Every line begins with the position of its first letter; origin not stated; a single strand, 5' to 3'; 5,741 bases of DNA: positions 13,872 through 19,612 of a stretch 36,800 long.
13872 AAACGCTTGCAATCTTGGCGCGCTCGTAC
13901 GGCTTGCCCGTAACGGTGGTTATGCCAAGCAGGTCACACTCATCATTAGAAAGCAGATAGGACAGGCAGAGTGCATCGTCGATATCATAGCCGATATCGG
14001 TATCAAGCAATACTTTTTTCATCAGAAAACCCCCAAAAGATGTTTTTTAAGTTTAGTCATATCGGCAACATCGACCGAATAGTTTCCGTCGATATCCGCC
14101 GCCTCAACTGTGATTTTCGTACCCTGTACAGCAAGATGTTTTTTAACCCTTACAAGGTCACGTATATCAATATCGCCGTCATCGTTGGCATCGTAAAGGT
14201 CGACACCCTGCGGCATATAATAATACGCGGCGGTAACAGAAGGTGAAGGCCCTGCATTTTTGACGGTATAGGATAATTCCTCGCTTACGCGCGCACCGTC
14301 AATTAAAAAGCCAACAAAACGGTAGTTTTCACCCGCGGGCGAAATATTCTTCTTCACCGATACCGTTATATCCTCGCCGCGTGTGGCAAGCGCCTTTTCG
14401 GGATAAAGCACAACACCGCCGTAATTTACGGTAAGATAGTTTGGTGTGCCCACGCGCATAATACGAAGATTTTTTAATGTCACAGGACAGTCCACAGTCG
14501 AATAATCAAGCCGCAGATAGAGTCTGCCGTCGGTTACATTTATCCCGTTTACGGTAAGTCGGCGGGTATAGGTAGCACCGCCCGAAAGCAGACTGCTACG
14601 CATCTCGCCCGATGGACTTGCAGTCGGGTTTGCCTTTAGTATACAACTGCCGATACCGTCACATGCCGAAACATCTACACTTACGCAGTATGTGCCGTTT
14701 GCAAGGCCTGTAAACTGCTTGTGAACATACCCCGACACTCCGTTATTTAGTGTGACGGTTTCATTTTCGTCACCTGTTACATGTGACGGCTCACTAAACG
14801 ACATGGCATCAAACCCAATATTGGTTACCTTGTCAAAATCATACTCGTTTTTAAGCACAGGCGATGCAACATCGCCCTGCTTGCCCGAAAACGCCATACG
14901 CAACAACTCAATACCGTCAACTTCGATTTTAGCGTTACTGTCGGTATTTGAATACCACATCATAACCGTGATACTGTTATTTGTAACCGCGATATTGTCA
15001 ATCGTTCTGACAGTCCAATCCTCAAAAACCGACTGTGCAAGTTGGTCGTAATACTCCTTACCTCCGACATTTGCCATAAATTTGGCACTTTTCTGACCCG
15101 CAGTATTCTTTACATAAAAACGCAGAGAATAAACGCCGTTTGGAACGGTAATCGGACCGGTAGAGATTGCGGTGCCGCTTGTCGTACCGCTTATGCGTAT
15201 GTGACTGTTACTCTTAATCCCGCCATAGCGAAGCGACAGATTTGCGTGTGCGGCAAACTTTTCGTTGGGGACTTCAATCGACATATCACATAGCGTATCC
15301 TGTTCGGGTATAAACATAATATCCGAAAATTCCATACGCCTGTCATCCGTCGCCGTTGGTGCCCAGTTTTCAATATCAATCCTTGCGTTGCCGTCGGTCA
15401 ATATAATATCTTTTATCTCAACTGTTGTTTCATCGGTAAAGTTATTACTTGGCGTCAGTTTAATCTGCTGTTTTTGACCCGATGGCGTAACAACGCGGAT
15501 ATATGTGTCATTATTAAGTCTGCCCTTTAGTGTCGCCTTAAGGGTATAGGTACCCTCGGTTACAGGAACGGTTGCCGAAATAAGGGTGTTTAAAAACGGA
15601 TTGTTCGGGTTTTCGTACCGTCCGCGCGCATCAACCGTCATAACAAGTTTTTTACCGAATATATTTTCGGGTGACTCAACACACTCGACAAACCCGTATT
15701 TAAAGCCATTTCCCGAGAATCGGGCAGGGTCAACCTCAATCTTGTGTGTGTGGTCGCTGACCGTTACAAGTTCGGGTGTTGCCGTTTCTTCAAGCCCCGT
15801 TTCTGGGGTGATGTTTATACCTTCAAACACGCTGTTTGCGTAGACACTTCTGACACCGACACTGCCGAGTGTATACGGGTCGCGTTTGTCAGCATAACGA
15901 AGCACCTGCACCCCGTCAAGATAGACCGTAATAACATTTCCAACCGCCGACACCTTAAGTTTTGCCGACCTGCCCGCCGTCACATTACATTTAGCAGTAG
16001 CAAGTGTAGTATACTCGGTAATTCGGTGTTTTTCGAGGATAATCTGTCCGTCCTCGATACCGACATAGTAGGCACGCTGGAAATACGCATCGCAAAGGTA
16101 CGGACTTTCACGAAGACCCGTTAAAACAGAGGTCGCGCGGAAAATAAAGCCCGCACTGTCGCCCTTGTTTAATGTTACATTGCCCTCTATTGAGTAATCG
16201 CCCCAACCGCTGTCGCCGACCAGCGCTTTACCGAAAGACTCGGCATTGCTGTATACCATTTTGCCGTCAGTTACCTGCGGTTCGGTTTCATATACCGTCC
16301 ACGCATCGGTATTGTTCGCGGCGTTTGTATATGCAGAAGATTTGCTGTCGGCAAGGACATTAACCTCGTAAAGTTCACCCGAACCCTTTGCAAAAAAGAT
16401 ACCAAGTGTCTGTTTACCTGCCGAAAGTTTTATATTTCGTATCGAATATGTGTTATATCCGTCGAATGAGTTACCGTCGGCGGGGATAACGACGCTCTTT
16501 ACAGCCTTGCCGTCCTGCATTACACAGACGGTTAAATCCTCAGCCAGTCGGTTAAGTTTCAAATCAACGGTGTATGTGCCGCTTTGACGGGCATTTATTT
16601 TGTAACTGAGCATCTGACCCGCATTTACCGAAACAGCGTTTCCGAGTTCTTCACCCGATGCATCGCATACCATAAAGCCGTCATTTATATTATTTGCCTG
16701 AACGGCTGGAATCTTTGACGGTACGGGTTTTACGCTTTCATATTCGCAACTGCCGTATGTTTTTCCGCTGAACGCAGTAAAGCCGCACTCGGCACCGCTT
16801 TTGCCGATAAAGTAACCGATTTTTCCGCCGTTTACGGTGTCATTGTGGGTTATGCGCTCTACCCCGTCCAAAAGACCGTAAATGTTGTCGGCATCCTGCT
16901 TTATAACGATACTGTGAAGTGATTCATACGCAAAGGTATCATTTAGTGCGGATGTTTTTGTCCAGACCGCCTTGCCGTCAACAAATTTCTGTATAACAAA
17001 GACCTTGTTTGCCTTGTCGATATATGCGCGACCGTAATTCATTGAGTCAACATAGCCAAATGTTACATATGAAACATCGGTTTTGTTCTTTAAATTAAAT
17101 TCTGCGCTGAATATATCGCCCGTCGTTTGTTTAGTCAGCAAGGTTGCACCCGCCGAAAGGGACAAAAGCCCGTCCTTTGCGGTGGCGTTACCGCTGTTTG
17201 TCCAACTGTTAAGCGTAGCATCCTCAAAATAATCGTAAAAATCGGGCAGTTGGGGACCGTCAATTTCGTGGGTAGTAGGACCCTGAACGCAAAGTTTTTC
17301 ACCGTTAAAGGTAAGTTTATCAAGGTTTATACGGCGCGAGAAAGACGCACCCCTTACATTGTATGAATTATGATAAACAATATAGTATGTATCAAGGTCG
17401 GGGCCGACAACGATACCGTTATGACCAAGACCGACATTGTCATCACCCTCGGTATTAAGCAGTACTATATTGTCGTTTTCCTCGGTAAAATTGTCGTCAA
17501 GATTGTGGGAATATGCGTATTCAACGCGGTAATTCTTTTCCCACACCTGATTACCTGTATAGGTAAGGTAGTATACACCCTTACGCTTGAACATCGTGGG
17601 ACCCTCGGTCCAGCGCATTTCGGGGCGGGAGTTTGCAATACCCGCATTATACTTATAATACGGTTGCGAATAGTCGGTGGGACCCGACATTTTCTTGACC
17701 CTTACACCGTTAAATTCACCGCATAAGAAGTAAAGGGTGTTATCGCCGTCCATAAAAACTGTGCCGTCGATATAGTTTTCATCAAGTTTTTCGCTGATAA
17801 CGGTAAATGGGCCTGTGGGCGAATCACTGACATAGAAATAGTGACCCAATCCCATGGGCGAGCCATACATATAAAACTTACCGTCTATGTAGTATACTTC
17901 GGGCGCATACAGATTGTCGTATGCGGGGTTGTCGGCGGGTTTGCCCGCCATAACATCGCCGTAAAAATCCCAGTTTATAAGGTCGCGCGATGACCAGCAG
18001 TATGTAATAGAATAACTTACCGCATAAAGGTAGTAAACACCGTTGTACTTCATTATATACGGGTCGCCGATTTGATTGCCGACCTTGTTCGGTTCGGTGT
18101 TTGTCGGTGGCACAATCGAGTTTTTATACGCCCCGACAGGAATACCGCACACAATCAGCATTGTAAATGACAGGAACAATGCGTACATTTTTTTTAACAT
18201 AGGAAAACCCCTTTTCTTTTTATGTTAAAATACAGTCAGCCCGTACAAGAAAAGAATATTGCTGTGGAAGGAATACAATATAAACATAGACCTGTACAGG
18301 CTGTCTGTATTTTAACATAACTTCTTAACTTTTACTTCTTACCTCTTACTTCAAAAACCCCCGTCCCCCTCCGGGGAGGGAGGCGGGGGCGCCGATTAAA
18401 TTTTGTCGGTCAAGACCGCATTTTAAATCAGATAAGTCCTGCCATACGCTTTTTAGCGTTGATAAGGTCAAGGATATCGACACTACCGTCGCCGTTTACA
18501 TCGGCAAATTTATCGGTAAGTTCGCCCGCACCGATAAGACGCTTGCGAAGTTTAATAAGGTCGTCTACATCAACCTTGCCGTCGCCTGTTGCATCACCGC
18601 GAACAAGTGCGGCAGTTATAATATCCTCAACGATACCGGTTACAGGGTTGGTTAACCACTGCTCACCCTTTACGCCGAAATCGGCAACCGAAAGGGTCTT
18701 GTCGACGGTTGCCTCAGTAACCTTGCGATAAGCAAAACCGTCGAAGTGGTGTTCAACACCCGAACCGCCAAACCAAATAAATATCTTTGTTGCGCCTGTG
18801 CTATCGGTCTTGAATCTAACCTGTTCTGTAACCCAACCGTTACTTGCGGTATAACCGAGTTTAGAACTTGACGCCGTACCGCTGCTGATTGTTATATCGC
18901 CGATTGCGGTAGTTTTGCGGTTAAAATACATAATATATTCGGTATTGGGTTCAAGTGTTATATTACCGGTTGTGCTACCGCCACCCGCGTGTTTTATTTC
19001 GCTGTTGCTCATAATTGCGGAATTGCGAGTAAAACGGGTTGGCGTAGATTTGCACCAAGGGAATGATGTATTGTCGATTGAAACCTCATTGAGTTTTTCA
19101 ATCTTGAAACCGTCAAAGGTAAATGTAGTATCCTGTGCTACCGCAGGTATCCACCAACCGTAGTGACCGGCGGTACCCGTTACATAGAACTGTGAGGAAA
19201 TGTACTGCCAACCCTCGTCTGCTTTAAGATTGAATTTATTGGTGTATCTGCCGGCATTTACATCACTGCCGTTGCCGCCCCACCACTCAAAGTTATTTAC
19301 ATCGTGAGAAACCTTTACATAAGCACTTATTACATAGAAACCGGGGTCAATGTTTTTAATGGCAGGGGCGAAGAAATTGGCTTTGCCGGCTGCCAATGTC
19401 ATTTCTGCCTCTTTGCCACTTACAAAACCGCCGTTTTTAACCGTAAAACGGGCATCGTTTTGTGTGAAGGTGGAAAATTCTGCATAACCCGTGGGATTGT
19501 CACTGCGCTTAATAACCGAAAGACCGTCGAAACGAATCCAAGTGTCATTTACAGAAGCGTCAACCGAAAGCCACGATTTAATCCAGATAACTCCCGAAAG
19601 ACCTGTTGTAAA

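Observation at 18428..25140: Two catalytic-domain-free proteins built from a recurring CBM-like module with an NG-Y...[KR]-[SN]-[ST]-GG signature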

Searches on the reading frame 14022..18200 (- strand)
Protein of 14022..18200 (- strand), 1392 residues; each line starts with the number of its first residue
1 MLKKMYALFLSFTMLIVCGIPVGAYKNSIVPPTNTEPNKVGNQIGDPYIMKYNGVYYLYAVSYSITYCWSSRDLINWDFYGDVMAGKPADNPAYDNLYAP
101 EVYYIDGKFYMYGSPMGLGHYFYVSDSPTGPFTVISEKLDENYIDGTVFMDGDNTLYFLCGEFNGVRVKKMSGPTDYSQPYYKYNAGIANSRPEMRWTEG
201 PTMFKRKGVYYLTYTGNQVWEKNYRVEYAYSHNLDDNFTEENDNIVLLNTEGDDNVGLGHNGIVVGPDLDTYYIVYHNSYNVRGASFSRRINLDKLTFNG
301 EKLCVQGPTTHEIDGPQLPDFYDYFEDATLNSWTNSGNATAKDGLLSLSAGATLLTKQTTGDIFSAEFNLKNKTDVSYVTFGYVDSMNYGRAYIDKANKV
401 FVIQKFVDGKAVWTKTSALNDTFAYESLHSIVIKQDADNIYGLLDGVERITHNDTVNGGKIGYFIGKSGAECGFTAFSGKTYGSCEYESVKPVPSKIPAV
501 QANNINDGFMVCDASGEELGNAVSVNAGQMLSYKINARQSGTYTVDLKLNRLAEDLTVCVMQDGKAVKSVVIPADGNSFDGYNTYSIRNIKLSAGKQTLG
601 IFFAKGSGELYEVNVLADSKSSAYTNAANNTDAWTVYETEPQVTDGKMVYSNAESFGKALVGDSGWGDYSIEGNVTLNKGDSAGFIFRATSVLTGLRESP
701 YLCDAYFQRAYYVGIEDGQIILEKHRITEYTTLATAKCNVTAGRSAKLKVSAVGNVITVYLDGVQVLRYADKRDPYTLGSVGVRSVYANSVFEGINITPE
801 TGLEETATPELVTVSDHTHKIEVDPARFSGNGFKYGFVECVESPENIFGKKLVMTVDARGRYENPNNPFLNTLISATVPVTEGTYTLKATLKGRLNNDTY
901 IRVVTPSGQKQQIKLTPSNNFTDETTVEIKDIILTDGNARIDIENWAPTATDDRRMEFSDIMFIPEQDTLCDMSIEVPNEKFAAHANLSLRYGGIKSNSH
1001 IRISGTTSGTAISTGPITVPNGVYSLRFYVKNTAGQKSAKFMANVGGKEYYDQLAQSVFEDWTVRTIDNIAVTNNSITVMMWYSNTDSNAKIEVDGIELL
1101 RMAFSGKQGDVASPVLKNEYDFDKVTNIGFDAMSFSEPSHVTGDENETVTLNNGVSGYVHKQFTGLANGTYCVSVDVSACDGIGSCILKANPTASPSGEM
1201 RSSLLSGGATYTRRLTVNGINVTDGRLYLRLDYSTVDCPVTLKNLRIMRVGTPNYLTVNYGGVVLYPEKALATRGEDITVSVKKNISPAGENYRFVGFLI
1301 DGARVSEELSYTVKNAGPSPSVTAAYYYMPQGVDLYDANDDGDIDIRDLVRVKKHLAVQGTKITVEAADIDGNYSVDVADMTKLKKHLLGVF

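Call 5: search_protein_families(library=pfam, proteins=[window:14022-18200:-], max_evalue=0.1)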
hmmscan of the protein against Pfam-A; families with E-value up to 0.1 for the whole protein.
window:14022-18200:- (1392 aa): 4 families
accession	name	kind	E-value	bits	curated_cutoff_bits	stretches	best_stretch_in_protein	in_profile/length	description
PF04616.20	Glyco_hydro_43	-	2.5e-36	125.9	32.2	1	45-299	11-283/288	Glycosyl hydrolases family 43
PF06439.18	3keto-disac_hyd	-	4.4e-10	40.4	26.8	1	630-776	10-158/187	3-keto-disaccharide hydrolase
PF00404.24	Dockerin_1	-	1.5e-08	35.2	22.9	1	1336-1389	2-57/57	Dockerin type I domain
PF18099.7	CBM_35_2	-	0.00054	20.4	23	1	521-609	18-106/112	Carbohydrate binding module (family 35)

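Call 48: search_solved_structures(query=window:14022-18200:-, max_evalue=0.00001)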
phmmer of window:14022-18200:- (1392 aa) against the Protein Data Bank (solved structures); distinct sequences matched with E-value up to 0.00001: 10.
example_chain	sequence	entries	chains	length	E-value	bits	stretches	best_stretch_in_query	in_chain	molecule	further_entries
4qqs_A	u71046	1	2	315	1.3e-26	95.7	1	37-317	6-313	Glycoside hydrolase family 43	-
3kst_A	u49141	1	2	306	6.7e-19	70.1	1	43-274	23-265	Endo-1,4-beta-xylanase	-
8zvk_A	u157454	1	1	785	1.3e-11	46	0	491-616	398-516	AaBgIC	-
4nov_A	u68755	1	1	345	1.4e-10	42.5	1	67-301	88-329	Xylosidase/arabinofuranosidase Xsa43E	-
5msx_A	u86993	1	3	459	1e-09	39.6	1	41-301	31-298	Putative endo-1,4-beta-xylanase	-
5a8c_A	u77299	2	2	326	1.4e-09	39.1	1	63-305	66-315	CARBOHYDRATE BINDING FAMILY 6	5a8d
8hcj_D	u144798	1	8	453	2.9e-09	38.1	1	45-343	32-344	Xylan 1,4-beta-xylosidase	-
3qz4_A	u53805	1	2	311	4.3e-09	37.6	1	67-302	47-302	Endo-1,4-beta-xylanase D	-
9x3m_A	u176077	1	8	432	5.7e-09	37.2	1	46-343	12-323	Xylan 1,4-beta-xylosidase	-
5c0p_A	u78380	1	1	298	6e-07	30.5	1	43-162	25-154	Endo-arabinase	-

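Call 74: search_protein_families(library=ncbifam, proteins=[window:14022-18200:-], max_evalue=0.01)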
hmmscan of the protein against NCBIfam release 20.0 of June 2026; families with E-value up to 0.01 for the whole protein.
window:14022-18200:- (1392 aa): 1 family
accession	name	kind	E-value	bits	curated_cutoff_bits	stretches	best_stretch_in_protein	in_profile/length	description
NF052550.1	BManbPhaseBMBP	equivalog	0.0029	17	450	0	192-247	84-137/296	beta-1,2-mannobiose phosphorylase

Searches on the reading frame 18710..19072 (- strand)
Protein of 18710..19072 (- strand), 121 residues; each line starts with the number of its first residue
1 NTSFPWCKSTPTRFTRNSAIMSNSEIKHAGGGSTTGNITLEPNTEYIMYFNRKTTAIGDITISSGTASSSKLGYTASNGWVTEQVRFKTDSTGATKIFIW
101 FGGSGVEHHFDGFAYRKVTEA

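Call 43: search_protein_families(library=pfam, proteins=[window:18710-19072:-], max_evalue=10)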
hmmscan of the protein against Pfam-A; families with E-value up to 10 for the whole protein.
window:18710-19072:- (121 aa): 1 family
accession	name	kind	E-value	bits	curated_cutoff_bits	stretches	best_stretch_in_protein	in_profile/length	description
PF06816.18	NOD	-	0.25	11.2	20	1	85-102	39-56/56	NOTCH protein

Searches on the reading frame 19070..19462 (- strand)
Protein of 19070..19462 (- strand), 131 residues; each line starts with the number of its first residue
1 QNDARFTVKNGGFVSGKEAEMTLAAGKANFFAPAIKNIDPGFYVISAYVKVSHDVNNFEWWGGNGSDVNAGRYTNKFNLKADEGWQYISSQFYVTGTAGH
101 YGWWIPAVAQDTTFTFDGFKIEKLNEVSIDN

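Call 13: search_protein_families(library=pfam, proteins=[window:19070-19462:-], max_evalue=10)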
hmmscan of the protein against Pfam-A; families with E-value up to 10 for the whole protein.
window:19070-19462:- (131 aa): 0 families
